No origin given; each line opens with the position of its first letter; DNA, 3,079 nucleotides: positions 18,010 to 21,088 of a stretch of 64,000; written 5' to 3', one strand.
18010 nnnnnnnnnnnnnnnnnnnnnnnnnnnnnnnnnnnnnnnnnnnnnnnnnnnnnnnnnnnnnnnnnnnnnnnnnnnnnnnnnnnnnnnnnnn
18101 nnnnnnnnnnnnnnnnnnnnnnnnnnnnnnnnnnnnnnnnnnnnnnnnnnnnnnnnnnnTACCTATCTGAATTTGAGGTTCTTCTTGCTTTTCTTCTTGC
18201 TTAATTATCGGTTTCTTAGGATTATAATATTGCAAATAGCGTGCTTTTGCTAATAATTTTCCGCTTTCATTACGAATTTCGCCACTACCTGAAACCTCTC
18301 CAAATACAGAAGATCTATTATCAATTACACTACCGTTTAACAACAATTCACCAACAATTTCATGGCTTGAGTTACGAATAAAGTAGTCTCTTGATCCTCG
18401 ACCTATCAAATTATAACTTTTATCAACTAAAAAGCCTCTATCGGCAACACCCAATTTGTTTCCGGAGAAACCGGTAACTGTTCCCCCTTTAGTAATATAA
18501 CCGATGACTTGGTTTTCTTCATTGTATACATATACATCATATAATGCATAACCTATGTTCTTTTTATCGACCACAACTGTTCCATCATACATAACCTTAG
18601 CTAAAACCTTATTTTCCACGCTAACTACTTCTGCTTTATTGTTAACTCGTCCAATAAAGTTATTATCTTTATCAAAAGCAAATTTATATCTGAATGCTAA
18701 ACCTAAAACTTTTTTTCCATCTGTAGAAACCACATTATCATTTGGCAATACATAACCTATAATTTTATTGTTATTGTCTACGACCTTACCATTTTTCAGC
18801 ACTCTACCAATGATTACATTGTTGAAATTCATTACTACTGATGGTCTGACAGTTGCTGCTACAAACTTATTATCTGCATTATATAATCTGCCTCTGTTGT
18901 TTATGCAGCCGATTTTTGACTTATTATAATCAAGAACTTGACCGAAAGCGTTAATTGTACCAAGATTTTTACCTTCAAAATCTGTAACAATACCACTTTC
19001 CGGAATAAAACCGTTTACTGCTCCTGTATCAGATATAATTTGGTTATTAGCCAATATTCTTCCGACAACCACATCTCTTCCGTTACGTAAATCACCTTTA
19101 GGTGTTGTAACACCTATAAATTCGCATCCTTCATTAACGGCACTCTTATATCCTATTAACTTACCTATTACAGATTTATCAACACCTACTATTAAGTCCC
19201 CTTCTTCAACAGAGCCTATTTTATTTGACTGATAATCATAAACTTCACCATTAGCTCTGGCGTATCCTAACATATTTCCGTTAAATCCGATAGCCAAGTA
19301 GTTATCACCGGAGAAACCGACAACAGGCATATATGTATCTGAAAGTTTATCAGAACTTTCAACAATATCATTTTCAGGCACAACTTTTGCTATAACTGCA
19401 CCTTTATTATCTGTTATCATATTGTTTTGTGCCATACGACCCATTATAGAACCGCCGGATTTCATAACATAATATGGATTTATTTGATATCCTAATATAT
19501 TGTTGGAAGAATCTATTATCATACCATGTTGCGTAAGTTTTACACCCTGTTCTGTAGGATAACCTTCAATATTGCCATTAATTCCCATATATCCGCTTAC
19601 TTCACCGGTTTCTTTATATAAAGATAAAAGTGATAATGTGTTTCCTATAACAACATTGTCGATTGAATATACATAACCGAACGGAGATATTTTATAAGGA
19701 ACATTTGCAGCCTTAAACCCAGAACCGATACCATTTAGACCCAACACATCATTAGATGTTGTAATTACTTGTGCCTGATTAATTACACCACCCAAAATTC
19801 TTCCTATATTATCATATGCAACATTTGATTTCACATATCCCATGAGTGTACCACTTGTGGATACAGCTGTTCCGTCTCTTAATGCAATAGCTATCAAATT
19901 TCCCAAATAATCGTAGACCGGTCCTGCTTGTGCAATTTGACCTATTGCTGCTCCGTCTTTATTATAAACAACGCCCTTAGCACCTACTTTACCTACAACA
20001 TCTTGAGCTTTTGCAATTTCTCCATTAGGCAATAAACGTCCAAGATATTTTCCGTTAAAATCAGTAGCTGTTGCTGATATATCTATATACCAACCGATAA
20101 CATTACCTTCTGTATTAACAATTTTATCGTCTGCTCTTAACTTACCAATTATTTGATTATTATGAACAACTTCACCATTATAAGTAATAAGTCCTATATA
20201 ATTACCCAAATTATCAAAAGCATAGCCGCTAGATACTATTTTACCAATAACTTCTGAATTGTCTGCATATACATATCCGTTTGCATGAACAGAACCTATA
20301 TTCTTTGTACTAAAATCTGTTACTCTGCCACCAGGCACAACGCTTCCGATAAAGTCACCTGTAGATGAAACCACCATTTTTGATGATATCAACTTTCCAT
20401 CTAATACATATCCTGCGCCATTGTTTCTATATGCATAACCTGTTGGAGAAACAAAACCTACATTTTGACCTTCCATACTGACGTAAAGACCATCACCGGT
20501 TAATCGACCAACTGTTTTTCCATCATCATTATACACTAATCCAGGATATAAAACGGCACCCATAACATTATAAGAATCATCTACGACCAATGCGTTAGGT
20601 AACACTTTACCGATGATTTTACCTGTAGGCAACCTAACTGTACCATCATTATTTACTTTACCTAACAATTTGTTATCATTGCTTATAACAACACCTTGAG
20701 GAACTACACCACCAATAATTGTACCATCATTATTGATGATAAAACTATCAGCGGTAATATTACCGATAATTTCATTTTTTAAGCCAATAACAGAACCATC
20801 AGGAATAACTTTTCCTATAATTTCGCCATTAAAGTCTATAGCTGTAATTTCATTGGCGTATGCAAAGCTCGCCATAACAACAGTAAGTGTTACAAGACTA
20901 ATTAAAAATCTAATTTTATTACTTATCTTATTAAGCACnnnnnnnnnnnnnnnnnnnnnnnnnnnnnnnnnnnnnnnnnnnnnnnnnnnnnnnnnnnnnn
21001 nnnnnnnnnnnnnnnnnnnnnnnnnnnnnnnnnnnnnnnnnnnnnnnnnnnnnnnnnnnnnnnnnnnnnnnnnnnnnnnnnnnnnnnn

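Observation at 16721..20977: VirB10 with a roughly 900-residue N-terminal tandem-repeat stalk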

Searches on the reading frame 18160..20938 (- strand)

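Call 34: find_homologous_proteins(query=window:18160-20938:-, max_evalue=0.001)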
Query window:18160-20938:- (926 aa): 1039 proteins with E <= 0.001 among 8000 candidates; the best 120 are listed.
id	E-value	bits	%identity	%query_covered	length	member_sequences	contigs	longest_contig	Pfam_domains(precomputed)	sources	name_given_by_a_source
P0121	0.0e+0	1501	100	75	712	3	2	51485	PF21784.4,PF12396.15,PF21785.4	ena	-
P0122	0.0e+0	1355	65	100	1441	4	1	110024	PF21784.4,PF12396.15,PF21785.4,PF03743.20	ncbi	-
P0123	0.0e+0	1350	65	100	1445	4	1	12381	PF21784.4,PF21785.4,PF03743.20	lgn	-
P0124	0.0e+0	1343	66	97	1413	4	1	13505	PF21784.4,PF21785.4,PF03743.20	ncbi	-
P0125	0.0e+0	1326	64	100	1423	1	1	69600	PF21784.4,PF12396.15,PF21785.4,PF03743.20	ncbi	-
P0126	0.0e+0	1303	63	99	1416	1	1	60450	PF21784.4,PF12396.15,PF21785.4,PF03743.20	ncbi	-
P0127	0.0e+0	1297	63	100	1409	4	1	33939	PF21784.4,PF12396.15,PF03743.20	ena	-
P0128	0.0e+0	1280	61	98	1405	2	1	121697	PF21784.4,PF03743.20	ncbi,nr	ncbi:MAG: TrbI/VirB10 family protein [Alphaproteobacteria bacterium]|nr:TrbI/VirB10 family protein [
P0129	0.0e+0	1272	62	100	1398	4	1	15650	PF21784.4,PF21785.4,PF03743.20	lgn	-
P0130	0.0e+0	1246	61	100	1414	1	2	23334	PF21784.4,PF12396.15,PF21785.4,PF03743.20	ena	-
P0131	0.0e+0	1155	56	100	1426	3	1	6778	PF21784.4,PF12396.15,PF21785.4,PF03743.20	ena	-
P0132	0.0e+0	1147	57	99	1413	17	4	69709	PF21784.4,PF12396.15,PF21785.4,PF03743.20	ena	-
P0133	0.0e+0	1137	57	97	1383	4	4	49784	PF21784.4,PF12396.15,PF21785.4,PF03743.20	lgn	-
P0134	0.0e+0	1127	56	100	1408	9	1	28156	PF21784.4,PF12396.15,PF21785.4,PF03743.20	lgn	-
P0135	0.0e+0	1124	56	100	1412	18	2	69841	PF21784.4,PF12396.15,PF21785.4,PF03743.20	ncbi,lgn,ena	-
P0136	0.0e+0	1119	55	100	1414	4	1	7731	PF21784.4,PF12396.15,PF21785.4,PF03743.20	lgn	-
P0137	0.0e+0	1115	55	99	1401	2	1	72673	PF21784.4,PF12396.15,PF21785.4,PF03743.20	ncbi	-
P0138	0.0e+0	1092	54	100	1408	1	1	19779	PF21784.4,PF12396.15,PF21785.4,PF03743.20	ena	-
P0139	0.0e+0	1088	55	98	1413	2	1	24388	PF21784.4,PF21785.4,PF03743.20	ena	-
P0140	0.0e+0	1085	54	97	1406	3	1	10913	PF21784.4,PF12396.15,PF21785.4,PF03743.20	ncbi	-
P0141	0.0e+0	1081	55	97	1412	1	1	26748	PF21784.4,PF12396.15,PF21785.4,PF03743.20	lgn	-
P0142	0.0e+0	1079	54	99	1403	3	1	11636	PF21784.4,PF21785.4,PF03743.20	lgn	-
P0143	0.0e+0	1078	54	99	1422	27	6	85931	PF21784.4,PF21785.4,PF03743.20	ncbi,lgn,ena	-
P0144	0.0e+0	1065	53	99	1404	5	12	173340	PF21784.4,PF21785.4,PF03743.20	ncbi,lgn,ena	-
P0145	0.0e+0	1050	54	100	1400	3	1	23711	PF21784.4,PF12396.15,PF21785.4,PF03743.20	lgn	-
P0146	0.0e+0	1042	53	100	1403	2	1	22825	PF21784.4,PF21785.4,PF03743.20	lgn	-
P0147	0.0e+0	1040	52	100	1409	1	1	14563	PF21784.4,PF12396.15,PF21785.4,PF03743.20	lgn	-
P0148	0.0e+0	1039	52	98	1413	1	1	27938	PF21784.4,PF12396.15,PF21785.4,PF03743.20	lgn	-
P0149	0.0e+0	1029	53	100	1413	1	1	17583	PF21784.4,PF12396.15,PF21785.4,PF03743.20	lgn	-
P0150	0.0e+0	1027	53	98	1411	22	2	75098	PF21784.4,PF12396.15,PF21785.4,PF03743.20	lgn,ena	-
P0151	0.0e+0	1018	52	100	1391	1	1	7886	PF21784.4,PF21785.4,PF03743.20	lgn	-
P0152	3.8e-282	957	48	98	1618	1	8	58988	PF21784.4,PF12396.15,PF21785.4,PF03743.20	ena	-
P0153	4.9e-282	956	48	98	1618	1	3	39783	PF21784.4,PF12396.15,PF21785.4,PF03743.20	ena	-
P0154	8.1e-282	956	48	98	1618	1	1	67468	PF21784.4,PF12396.15,PF21785.4,PF03743.20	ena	-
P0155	1.1e-281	955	48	98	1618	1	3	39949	PF21784.4,PF12396.15,PF21785.4,PF03743.20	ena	-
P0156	2.5e-281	954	48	99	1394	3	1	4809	PF21784.4,PF12396.15,PF21785.4,PF03743.20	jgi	jgi:ribosomal protein L27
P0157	1.6e-280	951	49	97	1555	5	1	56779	PF21784.4,PF12396.15,PF21785.4,PF03743.20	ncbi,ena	-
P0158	2.1e-280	951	49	96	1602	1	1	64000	PF21784.4,PF12396.15,PF21785.4,PF03743.20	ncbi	-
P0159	6.3e-280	949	49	98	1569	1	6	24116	PF21784.4,PF12396.15,PF21785.4,PF03743.20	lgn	-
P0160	6.3e-280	949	49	98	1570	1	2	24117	PF21784.4,PF12396.15,PF21785.4,PF03743.20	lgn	-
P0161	6.9e-280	949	49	98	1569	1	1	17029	PF21784.4,PF12396.15,PF21785.4,PF03743.20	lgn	-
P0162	7.7e-280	949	49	98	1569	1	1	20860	PF21784.4,PF12396.15,PF21785.4,PF03743.20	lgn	-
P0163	8.9e-280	949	48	98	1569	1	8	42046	PF21784.4,PF12396.15,PF21785.4,PF03743.20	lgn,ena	-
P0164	9.2e-280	949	49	98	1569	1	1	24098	PF21784.4,PF12396.15,PF21785.4,PF03743.20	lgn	-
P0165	1.2e-279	948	49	98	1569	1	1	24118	PF21784.4,PF12396.15,PF21785.4,PF03743.20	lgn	-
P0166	1.2e-279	948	49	98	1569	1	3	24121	PF21784.4,PF12396.15,PF21785.4,PF03743.20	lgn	-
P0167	1.3e-279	948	49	98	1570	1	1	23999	PF21784.4,PF12396.15,PF21785.4,PF03743.20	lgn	-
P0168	1.6e-279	948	48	98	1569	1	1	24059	PF21784.4,PF12396.15,PF21785.4,PF03743.20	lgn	-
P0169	1.6e-279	948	49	98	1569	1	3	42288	PF21784.4,PF12396.15,PF21785.4,PF03743.20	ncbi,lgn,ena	-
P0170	1.7e-279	948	48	99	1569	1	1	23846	PF21784.4,PF12396.15,PF21785.4,PF03743.20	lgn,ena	-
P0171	1.8e-279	948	48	98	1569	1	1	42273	PF21784.4,PF12396.15,PF21785.4,PF03743.20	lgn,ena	-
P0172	1.8e-279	948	49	98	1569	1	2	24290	PF21784.4,PF12396.15,PF21785.4,PF03743.20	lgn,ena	-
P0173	1.8e-279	948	48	98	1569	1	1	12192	PF21784.4,PF12396.15,PF21785.4,PF03743.20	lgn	-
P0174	1.9e-279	948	49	98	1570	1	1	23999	PF21784.4,PF12396.15,PF21785.4,PF03743.20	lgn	-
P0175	2.1e-279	948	48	98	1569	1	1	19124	PF21784.4,PF12396.15,PF21785.4,PF03743.20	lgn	-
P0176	2.1e-279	948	49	98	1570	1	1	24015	PF21784.4,PF12396.15,PF21785.4,PF03743.20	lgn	-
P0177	2.2e-279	947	48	98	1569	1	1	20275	PF21784.4,PF12396.15,PF21785.4,PF03743.20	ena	-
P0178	2.2e-279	947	48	98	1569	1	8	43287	PF21784.4,PF12396.15,PF21785.4,PF03743.20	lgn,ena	-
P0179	2.3e-279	947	48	98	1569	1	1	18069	PF21784.4,PF12396.15,PF21785.4,PF03743.20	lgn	-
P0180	2.3e-279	947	48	98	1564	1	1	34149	PF21784.4,PF12396.15,PF21785.4,PF03743.20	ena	-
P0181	2.4e-279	947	48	98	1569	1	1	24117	PF21784.4,PF12396.15,PF21785.4,PF03743.20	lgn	-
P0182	2.4e-279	947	49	98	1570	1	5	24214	PF21784.4,PF12396.15,PF21785.4,PF03743.20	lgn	-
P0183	2.4e-279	947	49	98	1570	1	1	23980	PF21784.4,PF12396.15,PF21785.4,PF03743.20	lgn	-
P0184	2.4e-279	947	48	98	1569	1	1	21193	PF21784.4,PF12396.15,PF21785.4,PF03743.20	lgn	-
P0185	2.4e-279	947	48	98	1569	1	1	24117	PF21784.4,PF12396.15,PF21785.4,PF03743.20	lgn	-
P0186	2.4e-279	947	48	98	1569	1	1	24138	PF21784.4,PF12396.15,PF21785.4,PF03743.20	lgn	-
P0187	2.4e-279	947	48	98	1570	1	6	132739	PF21784.4,PF12396.15,PF21785.4,PF03743.20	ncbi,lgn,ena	-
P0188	2.5e-279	947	49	98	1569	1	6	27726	PF21784.4,PF12396.15,PF21785.4,PF03743.20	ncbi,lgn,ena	-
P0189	2.5e-279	947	48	98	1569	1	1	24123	PF21784.4,PF12396.15,PF21785.4,PF03743.20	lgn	-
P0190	2.6e-279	947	48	98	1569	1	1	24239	PF21784.4,PF12396.15,PF21785.4,PF03743.20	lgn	-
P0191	2.6e-279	947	48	99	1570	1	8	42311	PF21784.4,PF12396.15,PF21785.4,PF03743.20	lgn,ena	-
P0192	2.6e-279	947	48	99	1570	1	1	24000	PF21784.4,PF12396.15,PF21785.4,PF03743.20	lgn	-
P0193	2.7e-279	947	49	98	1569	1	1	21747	PF21784.4,PF12396.15,PF21785.4,PF03743.20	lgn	-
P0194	2.8e-279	947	48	98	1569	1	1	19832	PF21784.4,PF12396.15,PF21785.4,PF03743.20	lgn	-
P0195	2.8e-279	947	48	98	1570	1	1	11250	PF21784.4,PF12396.15,PF21785.4,PF03743.20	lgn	-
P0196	3.0e-279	947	48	98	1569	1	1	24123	PF21784.4,PF12396.15,PF21785.4,PF03743.20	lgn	-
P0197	3.1e-279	947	49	98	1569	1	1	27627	PF21784.4,PF12396.15,PF21785.4,PF03743.20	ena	-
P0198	3.1e-279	947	48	98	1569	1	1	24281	PF21784.4,PF12396.15,PF21785.4,PF03743.20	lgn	-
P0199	3.2e-279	947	49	98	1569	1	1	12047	PF21784.4,PF12396.15,PF21785.4,PF03743.20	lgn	-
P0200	3.2e-279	947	49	98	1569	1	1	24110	PF21784.4,PF12396.15,PF21785.4,PF03743.20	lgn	-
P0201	3.2e-279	947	49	98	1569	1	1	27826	PF21784.4,PF12396.15,PF21785.4,PF03743.20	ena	-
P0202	3.2e-279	947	49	98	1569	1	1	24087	PF21784.4,PF12396.15,PF21785.4,PF03743.20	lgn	-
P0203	3.2e-279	947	49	98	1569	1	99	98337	PF21784.4,PF12396.15,PF21785.4,PF03743.20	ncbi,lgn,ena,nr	ncbi:MAG TPA: hypothetical protein IAD29_04725 [Candidatus Scatocola faecigallinarum]|nr:hypothetica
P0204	3.2e-279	947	49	98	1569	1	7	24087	PF21784.4,PF12396.15,PF21785.4,PF03743.20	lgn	-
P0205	3.2e-279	947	49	98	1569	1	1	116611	PF21784.4,PF12396.15,PF21785.4,PF03743.20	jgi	-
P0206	3.2e-279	947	49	98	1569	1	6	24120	PF21784.4,PF12396.15,PF21785.4,PF03743.20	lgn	-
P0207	3.2e-279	947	49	98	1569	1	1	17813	PF21784.4,PF12396.15,PF21785.4,PF03743.20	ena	-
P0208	3.2e-279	947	49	98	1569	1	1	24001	PF21784.4,PF12396.15,PF21785.4,PF03743.20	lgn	-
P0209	3.4e-279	947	48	98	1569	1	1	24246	PF21784.4,PF12396.15,PF21785.4,PF03743.20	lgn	-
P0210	3.4e-279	947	48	98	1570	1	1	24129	PF21784.4,PF12396.15,PF21785.4,PF03743.20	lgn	-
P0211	3.4e-279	947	48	98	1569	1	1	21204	PF21784.4,PF12396.15,PF21785.4,PF03743.20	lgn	-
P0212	3.4e-279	947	48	98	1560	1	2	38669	PF21784.4,PF12396.15,PF21785.4,PF03743.20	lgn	-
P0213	3.4e-279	947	48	98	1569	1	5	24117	PF21784.4,PF12396.15,PF21785.4,PF03743.20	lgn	-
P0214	3.4e-279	947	49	98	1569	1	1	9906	PF21784.4,PF12396.15,PF21785.4,PF03743.20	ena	-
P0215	3.5e-279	947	48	99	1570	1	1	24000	PF21784.4,PF12396.15,PF21785.4,PF03743.20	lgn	-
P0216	3.9e-279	947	48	98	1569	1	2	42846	PF21784.4,PF12396.15,PF21785.4,PF03743.20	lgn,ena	-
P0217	4.0e-279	947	49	98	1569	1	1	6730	PF21784.4,PF12396.15,PF21785.4,PF03743.20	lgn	-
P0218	4.0e-279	947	49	98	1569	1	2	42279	PF21784.4,PF12396.15,PF21785.4,PF03743.20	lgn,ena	-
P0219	4.0e-279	947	49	98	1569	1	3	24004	PF21784.4,PF12396.15,PF21785.4,PF03743.20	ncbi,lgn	-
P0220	4.0e-279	947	49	98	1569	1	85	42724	PF21784.4,PF12396.15,PF21785.4,PF03743.20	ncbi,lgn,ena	-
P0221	4.0e-279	947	49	98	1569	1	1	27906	PF21784.4,PF12396.15,PF21785.4,PF03743.20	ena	-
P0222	4.0e-279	947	49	98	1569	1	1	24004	PF21784.4,PF12396.15,PF21785.4,PF03743.20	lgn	-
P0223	4.0e-279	947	49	98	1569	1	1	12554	PF21784.4,PF12396.15,PF21785.4,PF03743.20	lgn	-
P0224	4.0e-279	947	49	98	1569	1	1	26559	PF21784.4,PF12396.15,PF21785.4,PF03743.20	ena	-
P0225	4.0e-279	947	49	98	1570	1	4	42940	PF21784.4,PF12396.15,PF21785.4,PF03743.20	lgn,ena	-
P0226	4.0e-279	947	49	98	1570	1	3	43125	PF21784.4,PF12396.15,PF21785.4,PF03743.20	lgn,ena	-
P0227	4.0e-279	947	49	98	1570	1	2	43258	PF21784.4,PF12396.15,PF21785.4,PF03743.20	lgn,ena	-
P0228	4.1e-279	947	49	98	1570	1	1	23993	PF21784.4,PF12396.15,PF21785.4,PF03743.20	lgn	-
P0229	4.2e-279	947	49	98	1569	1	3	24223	PF21784.4,PF12396.15,PF21785.4,PF03743.20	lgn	-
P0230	4.2e-279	947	48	98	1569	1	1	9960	PF21784.4,PF12396.15,PF21785.4,PF03743.20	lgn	-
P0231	4.2e-279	947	48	98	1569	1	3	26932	PF21784.4,PF12396.15,PF21785.4,PF03743.20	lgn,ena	-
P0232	4.3e-279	946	48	98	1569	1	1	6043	PF21784.4,PF12396.15,PF21785.4,PF03743.20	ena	-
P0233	4.4e-279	946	48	98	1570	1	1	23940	PF21784.4,PF12396.15,PF21785.4,PF03743.20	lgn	-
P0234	4.4e-279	946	49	98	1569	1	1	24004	PF21784.4,PF12396.15,PF21785.4,PF03743.20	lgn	-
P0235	4.5e-279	946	49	98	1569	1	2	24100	PF21784.4,PF12396.15,PF21785.4,PF03743.20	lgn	-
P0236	4.5e-279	946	48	98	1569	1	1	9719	PF21784.4,PF12396.15,PF21785.4,PF03743.20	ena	-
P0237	4.5e-279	946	48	98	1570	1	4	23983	PF21784.4,PF12396.15,PF21785.4,PF03743.20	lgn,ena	-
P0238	4.7e-279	946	48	98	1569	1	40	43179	PF21784.4,PF12396.15,PF21785.4,PF03743.20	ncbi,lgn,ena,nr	ncbi:MAG: hypothetical protein EGQ57_06065 [Alphaproteobacteria bacterium]|nr:hypothetical protein [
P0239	4.7e-279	946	48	98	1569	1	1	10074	PF21784.4,PF12396.15,PF21785.4,PF03743.20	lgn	-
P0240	4.7e-279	946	48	98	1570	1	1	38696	PF21784.4,PF12396.15,PF21785.4,PF03743.20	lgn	-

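Call 51: predict_structure(alignment_id=A1)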
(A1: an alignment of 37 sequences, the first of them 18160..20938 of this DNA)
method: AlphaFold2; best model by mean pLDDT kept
length: 926 residues; sequences in the alignment: 37
mean_pLDDT: 90.1   pTM: 0.87
mean pLDDT of the five models: 90.1, 89.2, 88.5, 87.5, 87.0
residues with pLDDT >= 90: 665; 70-90: 226; 50-70: 13; < 50: 22
segments of 3 or more residues with pLDDT < 50: 23-28, 912-926
pLDDT, mean of each block of 10 residues (from residue 1): 66 77 48 91 88 90 86 90 92 90 87 94 93 91 92 93 95 91 89 92 88 91 90 92 94 90 92 93 94 93 93 92 91 94 95 95 92 93 92 93 86 91 91 93 94 89 90 95 94 87 92 91 92 88 94 94 91 90 90 94 94 92 93 92 94 96 95 95 93 96 96 97 96 95 95 93 93 89 96 94 94 92 90 88 89 90 91 91 88 88 78 43 32
secondary structure, 60 per line:
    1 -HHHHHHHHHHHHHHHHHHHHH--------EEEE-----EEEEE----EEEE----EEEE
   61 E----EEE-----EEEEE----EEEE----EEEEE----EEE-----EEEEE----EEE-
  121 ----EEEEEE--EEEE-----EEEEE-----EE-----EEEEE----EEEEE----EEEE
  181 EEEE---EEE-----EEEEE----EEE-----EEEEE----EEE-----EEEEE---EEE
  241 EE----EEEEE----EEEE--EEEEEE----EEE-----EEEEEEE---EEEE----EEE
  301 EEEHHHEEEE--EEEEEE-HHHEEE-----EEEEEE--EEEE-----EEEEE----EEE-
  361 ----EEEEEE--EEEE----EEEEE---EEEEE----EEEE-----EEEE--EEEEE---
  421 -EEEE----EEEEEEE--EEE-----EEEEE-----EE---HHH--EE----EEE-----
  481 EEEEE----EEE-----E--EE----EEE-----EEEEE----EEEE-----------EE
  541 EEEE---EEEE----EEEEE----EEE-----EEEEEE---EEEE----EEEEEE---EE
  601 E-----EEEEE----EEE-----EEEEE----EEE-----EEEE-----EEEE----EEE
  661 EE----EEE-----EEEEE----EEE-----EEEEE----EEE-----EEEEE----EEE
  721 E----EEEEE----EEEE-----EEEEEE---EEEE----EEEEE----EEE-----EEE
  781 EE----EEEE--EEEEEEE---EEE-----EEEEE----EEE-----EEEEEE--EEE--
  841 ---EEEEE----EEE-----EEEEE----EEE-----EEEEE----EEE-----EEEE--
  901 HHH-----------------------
elements in order (helices of 4 or more, strands of 3 or more residues): H2-22 E31-34 E40-44 E49-52 E57-61 E66-68 E74-78 E83-86 E91-95 E100-102 E108-112 E117-119 E125-130 E133-136 E142-146 E159-163 E168-172 E177-184 E188-190 E196-200 E205-207 E213-217 E222-224 E230-234 E238-242 E247-251 E256-259 E262-267 E272-274 E280-286 E290-293 E298-303 E307-310 E313-318 E323-325 E331-336 E339-342 E348-352 E357-359 E365-370 E373-376 E381-385 E389-393 E398-401 E407-410 E413-417 E422-425 E430-436 E439-441 E447-451 E473-475 E481-485 E490-492 E507-509 E515-519 E524-527 E539-544 E548-551 E556-560 E565-567 E573-578 E582-585 E590-595 E599-601 E607-611 E616-618 E624-628 E633-635 E641-644 E650-653 E658-662 E667-669 E675-679 E684-686 E692-696 E701-703 E709-713 E718-721 E726-730 E735-738 E744-749 E753-756 E761-765 E770-772 E778-782 E787-790 E793-799 E803-805 E811-815 E820-822 E828-833 E836-838 E844-848 E853-855 E861-865 E870-872 E878-882 E887-889 E895-898
